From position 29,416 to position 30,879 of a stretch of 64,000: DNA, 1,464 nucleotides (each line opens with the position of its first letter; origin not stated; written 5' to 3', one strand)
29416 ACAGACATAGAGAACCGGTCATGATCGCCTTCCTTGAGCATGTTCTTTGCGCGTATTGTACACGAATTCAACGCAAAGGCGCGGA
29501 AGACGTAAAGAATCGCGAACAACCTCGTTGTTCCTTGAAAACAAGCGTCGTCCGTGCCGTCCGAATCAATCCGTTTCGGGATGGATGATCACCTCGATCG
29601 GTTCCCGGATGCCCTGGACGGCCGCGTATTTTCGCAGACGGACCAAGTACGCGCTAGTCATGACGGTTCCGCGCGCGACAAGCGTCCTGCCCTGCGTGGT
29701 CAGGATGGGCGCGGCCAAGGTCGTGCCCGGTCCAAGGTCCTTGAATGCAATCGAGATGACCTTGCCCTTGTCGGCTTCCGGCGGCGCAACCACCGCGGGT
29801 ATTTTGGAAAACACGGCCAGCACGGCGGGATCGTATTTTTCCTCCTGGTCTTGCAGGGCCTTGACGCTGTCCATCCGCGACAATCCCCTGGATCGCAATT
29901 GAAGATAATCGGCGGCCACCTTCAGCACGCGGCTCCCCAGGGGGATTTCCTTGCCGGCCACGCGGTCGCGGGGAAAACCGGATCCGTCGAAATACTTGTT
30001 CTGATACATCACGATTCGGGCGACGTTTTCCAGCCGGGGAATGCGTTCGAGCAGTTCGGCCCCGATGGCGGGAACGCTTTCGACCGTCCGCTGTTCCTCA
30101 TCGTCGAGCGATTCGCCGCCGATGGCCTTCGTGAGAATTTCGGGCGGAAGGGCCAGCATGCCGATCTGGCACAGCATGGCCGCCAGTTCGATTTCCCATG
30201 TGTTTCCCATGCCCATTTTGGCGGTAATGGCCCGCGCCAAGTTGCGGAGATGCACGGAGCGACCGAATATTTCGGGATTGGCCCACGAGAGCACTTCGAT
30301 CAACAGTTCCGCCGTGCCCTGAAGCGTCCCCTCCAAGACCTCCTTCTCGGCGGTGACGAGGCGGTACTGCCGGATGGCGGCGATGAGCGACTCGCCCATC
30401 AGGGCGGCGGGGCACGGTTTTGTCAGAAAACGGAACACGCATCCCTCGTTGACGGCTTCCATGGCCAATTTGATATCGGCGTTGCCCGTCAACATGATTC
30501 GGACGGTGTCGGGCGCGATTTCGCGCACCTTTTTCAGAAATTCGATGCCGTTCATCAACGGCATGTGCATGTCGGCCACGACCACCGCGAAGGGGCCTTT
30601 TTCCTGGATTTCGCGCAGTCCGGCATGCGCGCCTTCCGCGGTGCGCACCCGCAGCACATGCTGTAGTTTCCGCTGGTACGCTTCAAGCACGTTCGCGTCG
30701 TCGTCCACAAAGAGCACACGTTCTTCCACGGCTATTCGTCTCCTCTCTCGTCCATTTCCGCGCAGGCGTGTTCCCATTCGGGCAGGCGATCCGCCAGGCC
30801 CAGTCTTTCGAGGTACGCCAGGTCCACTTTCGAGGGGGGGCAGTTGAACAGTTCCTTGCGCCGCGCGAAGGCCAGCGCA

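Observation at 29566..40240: Dense signalling island: six consecutive receiver-domain genes (REC-HDOD x2, REC-HD-GYP, REC-HK, 1484-aa hybrid HK, pseudo-REC+REC)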

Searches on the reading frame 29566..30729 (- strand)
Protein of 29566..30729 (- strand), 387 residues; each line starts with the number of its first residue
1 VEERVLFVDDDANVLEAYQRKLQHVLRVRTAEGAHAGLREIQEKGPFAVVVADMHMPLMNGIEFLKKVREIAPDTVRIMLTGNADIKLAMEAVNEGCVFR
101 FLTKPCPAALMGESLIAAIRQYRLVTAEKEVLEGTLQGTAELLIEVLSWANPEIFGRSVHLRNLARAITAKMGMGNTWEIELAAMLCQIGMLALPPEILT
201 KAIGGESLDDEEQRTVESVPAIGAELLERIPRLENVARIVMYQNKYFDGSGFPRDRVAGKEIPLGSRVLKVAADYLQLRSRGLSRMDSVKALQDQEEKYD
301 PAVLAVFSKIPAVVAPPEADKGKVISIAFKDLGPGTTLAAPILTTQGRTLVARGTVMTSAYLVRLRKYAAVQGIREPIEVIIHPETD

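Call 4: search_protein_families(library=pfam, proteins=[window:29566-30693:-], max_evalue=0.01)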
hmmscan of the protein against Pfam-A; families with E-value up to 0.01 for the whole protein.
window:29566-30693:- (375 aa): 2 families
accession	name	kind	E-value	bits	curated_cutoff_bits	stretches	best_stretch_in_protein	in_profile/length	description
PF13487.12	HD_5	-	2.1e-39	135.4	27.2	1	130-291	2-170/170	HD domain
PF00072.30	Response_reg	-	3e-14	53.6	30.2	1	12-97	21-104/111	Response regulator receiver domain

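Call 11: find_homologous_proteins(query=window:29566-30729:-, max_evalue=1e-10)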
Query window:29566-30729:- (387 aa): 5835 proteins with E <= 1e-10 among 8000 candidates; the best 120 are listed.
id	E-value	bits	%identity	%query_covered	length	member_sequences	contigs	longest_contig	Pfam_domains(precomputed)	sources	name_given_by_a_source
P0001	2.4e-247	838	100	100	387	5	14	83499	PF13487.13,PF00072.31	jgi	-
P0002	1.5e-222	756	90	100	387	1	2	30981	PF13487.13,PF00072.31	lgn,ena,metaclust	metaclust:\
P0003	3.8e-222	755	90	100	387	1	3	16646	PF13487.13,PF00072.31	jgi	-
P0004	4.8e-222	755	89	100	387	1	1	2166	PF13487.13,PF00072.31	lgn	-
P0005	1.1e-181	622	98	76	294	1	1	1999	PF13487.13,PF00072.31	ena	-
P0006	5.1e-176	603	69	100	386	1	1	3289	PF13487.13,PF00072.31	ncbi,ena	-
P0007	1.5e-173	595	69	99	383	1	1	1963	PF13487.13,PF00072.31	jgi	jgi:response regulator RpfG family c-di-GMP phosphodiesterase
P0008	8.7e-171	586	70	99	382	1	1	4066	PF13487.13,PF00072.31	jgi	-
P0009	2.0e-170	585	70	99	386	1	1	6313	PF13487.13,PF00072.31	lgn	-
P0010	1.4e-169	582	69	99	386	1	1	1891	PF13487.13,PF00072.31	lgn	-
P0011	2.8e-168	578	69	99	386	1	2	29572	PF13487.13,PF00072.31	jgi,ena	-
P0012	4.0e-168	577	68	100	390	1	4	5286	PF13487.13,PF00072.31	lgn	-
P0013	2.4e-166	572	67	99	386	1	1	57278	PF13487.13,PF00072.31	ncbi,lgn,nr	ncbi:MAG: response regulator [Candidatus Hydrogenedentes bacterium]|nr:response regulator [Candidatu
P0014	3.7e-163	561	65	99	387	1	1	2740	PF13487.13,PF00072.31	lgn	-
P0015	1.9e-158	546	65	99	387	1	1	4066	PF13487.13,PF00072.31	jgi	-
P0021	3.9e-150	518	61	99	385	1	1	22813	PF13487.13,PF00072.31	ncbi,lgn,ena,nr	ncbi:MAG: response regulator [Nitrospiraceae bacterium]|nr:response regulator [Nitrospiraceae bacter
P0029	1.3e-146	507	61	99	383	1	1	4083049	PF13487.13,PF00072.31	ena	-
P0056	3.8e-132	459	56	100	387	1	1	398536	PF13487.13,PF00072.31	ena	-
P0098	5.3e-109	383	48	98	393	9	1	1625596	PF13487.13,PF00072.31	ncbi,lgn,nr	ncbi:MAG: response regulator receiver modulated metal-depenent phosphohydrolase [Armatimonadota bact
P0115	5.6e-106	373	48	98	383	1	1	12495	PF13487.13,PF00072.31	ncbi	ncbi:MAG: HD domain-containing phosphohydrolase [Verrucomicrobiota bacterium]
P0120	7.8e-106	373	47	99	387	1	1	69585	PF13487.13,PF00072.31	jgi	jgi:response regulator RpfG family c-di-GMP phosphodiesterase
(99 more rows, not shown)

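Call 12: find_encoding_contigs(protein=P0013, flank=10000, max_places=1)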
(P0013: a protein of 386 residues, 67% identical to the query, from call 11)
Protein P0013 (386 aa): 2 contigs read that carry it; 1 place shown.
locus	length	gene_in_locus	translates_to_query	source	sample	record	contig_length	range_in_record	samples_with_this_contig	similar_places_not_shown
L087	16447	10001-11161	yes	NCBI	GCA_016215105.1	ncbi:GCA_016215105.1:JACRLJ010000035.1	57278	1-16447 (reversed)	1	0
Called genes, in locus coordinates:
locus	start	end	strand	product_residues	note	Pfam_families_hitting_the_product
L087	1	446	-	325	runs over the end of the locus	PF02016:Peptidase_S66, PF17676:Peptidase_S66C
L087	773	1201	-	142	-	PF02472:ExbD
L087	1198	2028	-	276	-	PF01618:MotA_ExbB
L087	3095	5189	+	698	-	PF00072:Response_reg, PF13188:PAS_8, PF13426:PAS_9, PF00989:PAS, PF08447:PAS_3, PF08448:PAS_4, PF13426:PAS_9, PF00512:HisKA, +2 more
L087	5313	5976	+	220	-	PF02518:HATPase_c, PF00072:Response_reg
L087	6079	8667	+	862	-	PF00072:Response_reg, PF00989:PAS, PF08448:PAS_4, PF13188:PAS_8, PF13426:PAS_9, PF24820:Diguanyl_cycl_sensor (weak), PF08448:PAS_4 (weak), PF02518:HATPase_c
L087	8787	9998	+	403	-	PF00072:Response_reg, PF08668:HDOD, PF01966:HD (weak)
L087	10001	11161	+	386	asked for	PF00072:Response_reg, PF13487:HD_5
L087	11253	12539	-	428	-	PF00091:Tubulin, PF12327:FtsZ_C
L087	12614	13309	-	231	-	PF08478:POTRA_1, PF03799:FtsQ_DivIB_C (weak)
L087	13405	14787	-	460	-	PF01225:Mur_ligase, PF08245:Mur_ligase_M, PF02875:Mur_ligase_C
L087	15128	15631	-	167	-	-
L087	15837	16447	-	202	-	?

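Call 13: find_encoding_contigs(protein=P0021, flank=10000, max_places=1)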
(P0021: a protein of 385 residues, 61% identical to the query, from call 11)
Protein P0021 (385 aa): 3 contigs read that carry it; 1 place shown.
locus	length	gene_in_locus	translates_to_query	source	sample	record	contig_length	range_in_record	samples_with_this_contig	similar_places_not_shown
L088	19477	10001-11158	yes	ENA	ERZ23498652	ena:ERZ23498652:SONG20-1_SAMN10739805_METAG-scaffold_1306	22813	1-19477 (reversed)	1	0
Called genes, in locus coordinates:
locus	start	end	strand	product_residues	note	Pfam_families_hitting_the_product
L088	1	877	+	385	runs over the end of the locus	PF08673:RsbU_N, PF00512:HisKA, PF02518:HATPase_c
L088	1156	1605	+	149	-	PF00072:Response_reg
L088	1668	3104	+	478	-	PF00072:Response_reg, PF00158:Sigma54_activat, PF14532:Sigma54_activ_2, PF07724:AAA_2 (weak), PF07728:AAA_5, PF25601:AAA_lid_14, PF02954:HTH_8 (weak)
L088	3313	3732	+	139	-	PF03992:ABM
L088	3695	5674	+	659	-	PF00072:Response_reg, PF00989:PAS, PF08448:PAS_4, PF08447:PAS_3, PF13426:PAS_9, PF00512:HisKA, PF02518:HATPase_c, PF00072:Response_reg, +1 more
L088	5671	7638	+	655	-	PF00072:Response_reg, PF08448:PAS_4, PF13188:PAS_8 (weak), PF13426:PAS_9, PF00989:PAS (weak), PF08448:PAS_4, PF13426:PAS_9 (weak), PF02518:HATPase_c, +1 more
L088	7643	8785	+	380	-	PF00072:Response_reg, PF13487:HD_5, PF01966:HD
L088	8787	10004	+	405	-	PF00072:Response_reg, PF08668:HDOD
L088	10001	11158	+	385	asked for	PF00072:Response_reg, PF13487:HD_5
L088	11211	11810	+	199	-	PF00072:Response_reg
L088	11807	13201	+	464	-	PF13433:Peripla_BP_5 (weak), PF13458:Peripla_BP_6, PF01094:ANF_receptor (weak)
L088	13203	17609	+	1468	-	PF08448:PAS_4, PF00989:PAS, PF08448:PAS_4, PF13426:PAS_9, PF00512:HisKA, PF02518:HATPase_c, PF00072:Response_reg, PF01627:Hpt, +5 more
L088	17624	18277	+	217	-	PF00072:Response_reg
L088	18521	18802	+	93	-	-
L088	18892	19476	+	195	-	?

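Call 14: find_encoding_contigs(protein=P0098, flank=10000, max_places=1)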
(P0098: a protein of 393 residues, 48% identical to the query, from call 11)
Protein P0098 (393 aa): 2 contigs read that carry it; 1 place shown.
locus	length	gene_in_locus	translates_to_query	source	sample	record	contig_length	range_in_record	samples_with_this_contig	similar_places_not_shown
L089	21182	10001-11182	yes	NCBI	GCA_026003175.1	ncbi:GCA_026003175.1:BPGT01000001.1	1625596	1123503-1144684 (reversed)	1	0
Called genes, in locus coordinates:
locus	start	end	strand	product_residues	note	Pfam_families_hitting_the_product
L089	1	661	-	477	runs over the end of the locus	PF00224:PK, PF02887:PK_C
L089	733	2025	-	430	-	PF03952:Enolase_N, PF00113:Enolase_C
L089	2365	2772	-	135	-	-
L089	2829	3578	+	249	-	PF13580:SIS_2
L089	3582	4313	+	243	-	PF13580:SIS_2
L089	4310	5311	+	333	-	PF04041:Glyco_hydro_130 (faint), PF22847:Glyco_hydro_43_rel (faint), PF00251:Glyco_hydro_32N, PF04616:Glyco_hydro_43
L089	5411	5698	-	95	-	-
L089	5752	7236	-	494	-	PF13598:DUF4139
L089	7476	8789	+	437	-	PF00989:PAS (weak), PF08448:PAS_4, PF13426:PAS_9 (faint), PF02518:HATPase_c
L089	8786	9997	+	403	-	PF00072:Response_reg, PF08668:HDOD, PF01966:HD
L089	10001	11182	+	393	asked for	PF00072:Response_reg, PF13487:HD_5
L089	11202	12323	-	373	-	PF22020:RlmL_1st, PF02926:THUMP, PF01170:UPF0020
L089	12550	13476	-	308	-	PF00793:DAHP_synth_1, PF03102:NeuB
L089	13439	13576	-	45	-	-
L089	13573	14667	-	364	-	PF00155:Aminotran_1_2, PF00266:Aminotran_5 (weak)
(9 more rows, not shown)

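Call 17: search_protein_families(library=ncbifam, proteins=[window:29566-30729:-], max_evalue=0.001)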
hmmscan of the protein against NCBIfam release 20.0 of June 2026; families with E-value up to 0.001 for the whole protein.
window:29566-30729:- (387 aa): 51 families (the best 25 are shown)
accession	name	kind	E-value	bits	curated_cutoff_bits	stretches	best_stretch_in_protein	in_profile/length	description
NF053512.1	nitric_RR_NosR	exception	2.7e-73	247.4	400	2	127-374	165-416/422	response regulator c-di-GMP phosphodiesterase, NosR family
NF047793.1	ResRegPgtA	equivalog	3.3e-16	59.1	650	1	3-137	6-139/414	two-component system response regulator PgtA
NF006900.1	PRK09390.1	equivalog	8.6e-16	58.1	255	1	3-131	5-132/203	response regulator FixJ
NF033791.1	ActR_PrrA_rreg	equivalog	5.8e-13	49.2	250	1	4-118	3-116/173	ActR/PrrA/RegA family redox response regulator transcription factor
TIGR01818.1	ntrC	equivalog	3.1e-12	46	558.6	1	5-106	1-101/463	nitrogen regulation protein NR(I)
NF008469.0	PRK11361.1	equivalog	8.7e-11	41.2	714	1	3-106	5-107/461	acetoacetate metabolism transcriptional regulator AtoC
NF011695.0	PRK15115.1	equivalog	1.3e-10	40.7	763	1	4-119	8-122/445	two-component system response regulator GlrR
NF041946.1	LuxO_transreg_Vib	equivalog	3.8e-10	39.1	800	1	8-125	2-118/463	quorum-sensing sigma-54 dependent transcriptional regulator LuxO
NF040749.1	tetrathio_RR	equivalog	4.2e-10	39.7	290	1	6-129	3-125/191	tetrathionate respiration response regulator TtrR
NF045505.1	RR_RssB_Pseudo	equivalog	4.2e-10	39.2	700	1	4-130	7-133/394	two-component system response regulator RssB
NF049963.1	RespRegFlgRCampy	domain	4.3e-10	39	750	1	5-126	3-116/429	fla regulon two-component system response regulator FlgR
NF052573.1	HisKinEspAMyxo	equivalog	1.1e-09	36.9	1400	1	3-84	633-716/755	serine histidine kinase EspA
NF041733.1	resp_reg_CseB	equivalog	1.2e-09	37.9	350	1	4-129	2-125/228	two-component system response regulator CseB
NF046022.1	RespRegCpdRBruc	equivalog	6.5e-09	35.8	180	1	4-105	3-103/120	cell cycle two-component system response regulator CpdR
NF052313.1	T9SS_RR_PorX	equivalog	7.1e-09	35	300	1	4-126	2-123/513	T9SS response regulator signal transducer PorX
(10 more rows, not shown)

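Call 18: search_solved_structures(query=window:29566-30729:-, max_evalue=0.001, show_alignments=2)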
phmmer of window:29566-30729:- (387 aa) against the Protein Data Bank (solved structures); distinct sequences matched with E-value up to 0.001: 120 (the best 60 are shown).
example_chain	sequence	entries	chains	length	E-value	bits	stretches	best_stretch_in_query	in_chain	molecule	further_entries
3kcn_A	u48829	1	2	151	1.2e-32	116.9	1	2-139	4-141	Adenylate cyclase homolog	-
2jk1_A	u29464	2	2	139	1.6e-17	67.2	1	5-126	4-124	HYDROGENASE TRANSCRIPTIONAL REGULATORY PROTEIN HUPR1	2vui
2vuh_B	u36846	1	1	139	5.6e-17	65.3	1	5-126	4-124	HYDROGENASE TRANSCRIPTIONAL REGULATORY PROTEIN HUPR1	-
1zy2_A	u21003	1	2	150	4.6e-13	52.5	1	5-133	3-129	transcriptional regulator NtrC1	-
3jte_A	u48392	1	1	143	1.4e-12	50.9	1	4-128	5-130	Response regulator receiver protein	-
1ny5_A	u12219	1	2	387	3.5e-12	49.6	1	5-132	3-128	transcriptional regulator (NtrC family)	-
4l4u_A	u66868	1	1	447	3.8e-12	49.5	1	5-132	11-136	Transcriptional regulator (NtrC family)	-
3hv2_A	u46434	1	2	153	5.5e-12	48.9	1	4-121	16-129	Response regulator/HD domain protein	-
1l5y_A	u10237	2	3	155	1.3e-11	47.7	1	5-131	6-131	C4-DICARBOXYLATE TRANSPORT TRANSCRIPTIONAL REGULATORY PROTEIN DCTD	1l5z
1qkk_A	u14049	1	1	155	2.3e-11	46.9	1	5-130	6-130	C4-DICARBOXYLATE TRANSPORT TRANSCRIPTIONAL REGULATORY PROTEIN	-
2rjn_A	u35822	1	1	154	2.4e-10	43.6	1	5-106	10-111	Response regulator receiver:Metal-dependent phosphohydrolase, HD subdomain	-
1zit_A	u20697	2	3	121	2.3e-09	40.3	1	3-107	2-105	transcriptional regulator (NtrC family)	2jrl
9rc0_A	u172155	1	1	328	2.3e-09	40.3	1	115-283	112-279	HD domain/sensory box protein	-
9xzo_A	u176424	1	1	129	2.9e-09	40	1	4-115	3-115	De novo protein M1X0B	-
9rbz_A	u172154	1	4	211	3.3e-09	39.8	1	134-283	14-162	HD domain/sensory box protein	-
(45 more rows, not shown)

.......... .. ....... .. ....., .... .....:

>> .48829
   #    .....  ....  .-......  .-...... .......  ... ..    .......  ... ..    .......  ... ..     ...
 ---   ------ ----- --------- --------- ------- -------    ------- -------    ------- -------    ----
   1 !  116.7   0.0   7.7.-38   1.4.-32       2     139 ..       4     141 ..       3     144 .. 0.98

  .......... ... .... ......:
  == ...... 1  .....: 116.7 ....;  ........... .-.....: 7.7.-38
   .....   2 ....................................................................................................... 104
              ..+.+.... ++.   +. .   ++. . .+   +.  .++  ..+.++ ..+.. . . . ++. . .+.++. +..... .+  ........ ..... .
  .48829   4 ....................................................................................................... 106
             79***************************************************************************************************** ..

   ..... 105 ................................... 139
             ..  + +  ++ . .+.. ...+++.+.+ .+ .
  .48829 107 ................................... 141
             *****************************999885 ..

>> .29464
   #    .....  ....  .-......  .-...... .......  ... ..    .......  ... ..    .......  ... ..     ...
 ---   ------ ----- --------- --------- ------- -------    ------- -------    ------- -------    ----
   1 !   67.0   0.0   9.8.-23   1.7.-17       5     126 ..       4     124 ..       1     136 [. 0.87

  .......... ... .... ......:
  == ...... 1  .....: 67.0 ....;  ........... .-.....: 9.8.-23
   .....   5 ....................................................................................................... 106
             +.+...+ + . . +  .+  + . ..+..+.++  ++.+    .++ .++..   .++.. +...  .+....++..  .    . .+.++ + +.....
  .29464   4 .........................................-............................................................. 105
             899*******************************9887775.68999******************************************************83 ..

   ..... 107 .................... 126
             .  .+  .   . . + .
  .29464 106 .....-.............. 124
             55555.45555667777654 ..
